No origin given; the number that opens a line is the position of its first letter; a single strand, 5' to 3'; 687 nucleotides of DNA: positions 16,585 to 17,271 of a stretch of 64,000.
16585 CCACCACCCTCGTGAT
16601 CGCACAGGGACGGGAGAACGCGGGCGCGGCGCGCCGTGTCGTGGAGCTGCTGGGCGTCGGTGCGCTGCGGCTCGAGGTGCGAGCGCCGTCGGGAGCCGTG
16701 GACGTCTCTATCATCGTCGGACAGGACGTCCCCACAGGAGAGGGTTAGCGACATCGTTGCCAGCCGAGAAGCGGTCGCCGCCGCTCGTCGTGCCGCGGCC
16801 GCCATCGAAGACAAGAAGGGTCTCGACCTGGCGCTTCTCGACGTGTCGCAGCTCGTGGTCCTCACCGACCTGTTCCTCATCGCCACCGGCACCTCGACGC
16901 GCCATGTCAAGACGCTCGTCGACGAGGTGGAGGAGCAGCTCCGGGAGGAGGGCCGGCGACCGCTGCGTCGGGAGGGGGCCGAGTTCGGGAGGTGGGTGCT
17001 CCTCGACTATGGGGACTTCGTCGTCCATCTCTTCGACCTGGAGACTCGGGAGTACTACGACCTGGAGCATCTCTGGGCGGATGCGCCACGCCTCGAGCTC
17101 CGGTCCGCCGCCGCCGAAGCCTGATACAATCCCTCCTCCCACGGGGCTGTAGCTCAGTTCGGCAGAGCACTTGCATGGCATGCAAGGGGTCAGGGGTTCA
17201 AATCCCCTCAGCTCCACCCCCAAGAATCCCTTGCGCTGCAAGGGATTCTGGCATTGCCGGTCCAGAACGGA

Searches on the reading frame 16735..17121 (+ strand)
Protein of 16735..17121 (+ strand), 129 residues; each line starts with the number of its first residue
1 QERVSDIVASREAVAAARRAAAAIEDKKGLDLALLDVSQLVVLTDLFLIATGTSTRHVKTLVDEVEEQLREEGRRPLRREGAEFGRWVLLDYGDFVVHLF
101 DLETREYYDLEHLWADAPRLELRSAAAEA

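Call 27: find_related_loci(query=window:16735-17121:+, collection=genome_contigs, flank=10000)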
Query window:16735-17121:+ (129 aa) in genome_contigs; peptide patterns used: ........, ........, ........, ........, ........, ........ (x = any residue, [..] = any of these).
600 stretches matched a pattern (row limit reached: there are more); 511 encode a relative of the query (tblastn E <= 1e-3); the best 80 are kept; 80 distinct loci.
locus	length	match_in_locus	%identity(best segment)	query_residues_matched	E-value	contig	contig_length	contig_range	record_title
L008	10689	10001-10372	70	7-129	4e-50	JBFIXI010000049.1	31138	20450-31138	MAG: Acidimicrobiia bacterium isolate Mix_sand14.2021.12.D.36 k141_1165424_length_31138_cov_16.0743, whole genome shotgu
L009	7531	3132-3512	70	1-127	9e-48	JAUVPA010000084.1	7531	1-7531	MAG: Acidimicrobiia bacterium isolate CSMAG_650 CSMAG_650_k127_25416095_length_7531_cov_22.9688, whole genome shotgun se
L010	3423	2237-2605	69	7-129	2e-47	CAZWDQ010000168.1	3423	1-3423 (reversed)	MAG TPA_asm: uncultured Acidimicrobiaceae bacterium isolate SRP155585_co2_192 genome assembly, contig: NODE_34420_length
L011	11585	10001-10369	67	7-129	3e-46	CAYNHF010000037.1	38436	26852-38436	MAG TPA_asm: uncultured Acidimicrobiaceae bacterium isolate binchicken_co231_36 genome assembly, contig: k141_2913679, w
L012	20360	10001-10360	61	9-128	1e-45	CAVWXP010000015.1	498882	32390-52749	MAG: uncultured Acidimicrobiia bacterium isolate MFD03804.bin.1.229 genome assembly, contig: contig_74323, whole genome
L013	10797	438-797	79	1-120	3e-44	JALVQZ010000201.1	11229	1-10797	MAG: Acidimicrobiia bacterium isolate A3_metabat2_scaf2bin.085 A3_NODE_4769_length_11229_cov_3.362187, whole genome shot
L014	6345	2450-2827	60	4-129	2e-43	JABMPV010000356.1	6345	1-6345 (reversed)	MAG: bacterium isolate bin.66 k141_4855482, whole genome shotgun sequence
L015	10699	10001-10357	64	9-127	5e-41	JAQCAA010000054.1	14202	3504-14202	MAG: Actinomycetota bacterium isolate casp150-mb.86 NODE_11016_length_14202_cov_0.067574, whole genome shotgun sequence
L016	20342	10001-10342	50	8-120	3e-34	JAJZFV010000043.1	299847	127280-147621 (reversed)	MAG: Actinomycetes bacterium isolate LL3.bin54 NODE_11_length_299847_cov_6.568254, whole genome shotgun sequence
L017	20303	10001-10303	57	29-129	5e-34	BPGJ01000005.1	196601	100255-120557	MAG: Acidimicrobiia bacterium KatS3mg011 DNA, contig_15625, whole genome shotgun sequence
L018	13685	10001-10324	50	13-124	3e-34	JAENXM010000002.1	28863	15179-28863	MAG: Actinomycetota bacterium isolate 14_8_m_bin1 k141_55226_length_28863_cov_20.0412, whole genome shotgun sequence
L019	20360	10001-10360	50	5-123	1e-33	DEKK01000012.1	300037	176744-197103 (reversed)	MAG TPA_asm: Bifidobacteriaceae bacterium UBA2724 UBA2724_contig_62, whole genome shotgun sequence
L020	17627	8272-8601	55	13-122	5e-33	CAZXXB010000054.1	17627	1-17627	MAG TPA_asm: uncultured Myxococcota bacterium isolate SRP290908_co2_390 genome assembly, contig: NODE_4222_length_17627_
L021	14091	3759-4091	51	12-121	3e-33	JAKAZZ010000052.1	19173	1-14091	MAG: Actinomycetes bacterium isolate ZJ1.bin81 NODE_3657_length_19173_cov_2.483776, whole genome shotgun sequence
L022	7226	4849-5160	52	15-118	2e-33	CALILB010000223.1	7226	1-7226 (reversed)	MAG: uncultured bacterium isolate N4_Bin_METABAT__140_1 genome assembly, contig: c_000003827037, whole genome shotgun se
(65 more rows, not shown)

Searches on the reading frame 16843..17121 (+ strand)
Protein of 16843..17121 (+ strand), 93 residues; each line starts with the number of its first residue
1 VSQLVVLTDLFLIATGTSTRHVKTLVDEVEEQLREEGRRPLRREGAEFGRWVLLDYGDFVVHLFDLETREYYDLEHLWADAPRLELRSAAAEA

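Call 93: find_encoding_contigs(protein=window:16843-17121:+, flank=8000, max_places=10)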
Protein seq(93 aa) (93 aa): 1 contig read that carries it; 1 place shown.
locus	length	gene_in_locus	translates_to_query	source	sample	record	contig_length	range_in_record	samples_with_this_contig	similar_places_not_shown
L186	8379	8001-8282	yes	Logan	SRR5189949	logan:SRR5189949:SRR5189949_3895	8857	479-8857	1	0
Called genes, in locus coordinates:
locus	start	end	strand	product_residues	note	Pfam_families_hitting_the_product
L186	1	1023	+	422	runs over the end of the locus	PF01018:GTP1_OBG, PF01926:MMR_HSR1, PF02421:FeoB_N, PF09269:DUF1967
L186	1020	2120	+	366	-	PF00696:AA_kinase, PF01472:PUA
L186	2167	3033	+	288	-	PF07724:AAA_2 (weak), PF13191:AAA_16 (weak), PF13401:AAA_22 (faint), PF00004:AAA, PF07726:AAA_3 (faint), PF07728:AAA_5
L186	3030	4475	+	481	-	PF05762:VWA_CoxE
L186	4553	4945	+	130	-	PF00072:Response_reg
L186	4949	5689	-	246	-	PF00378:ECH_1, PF16113:ECH_2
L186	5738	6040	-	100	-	-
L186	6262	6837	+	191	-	PF01467:CTP_transf_like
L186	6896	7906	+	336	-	PF13399:LytR_C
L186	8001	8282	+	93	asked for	PF02410:RsfS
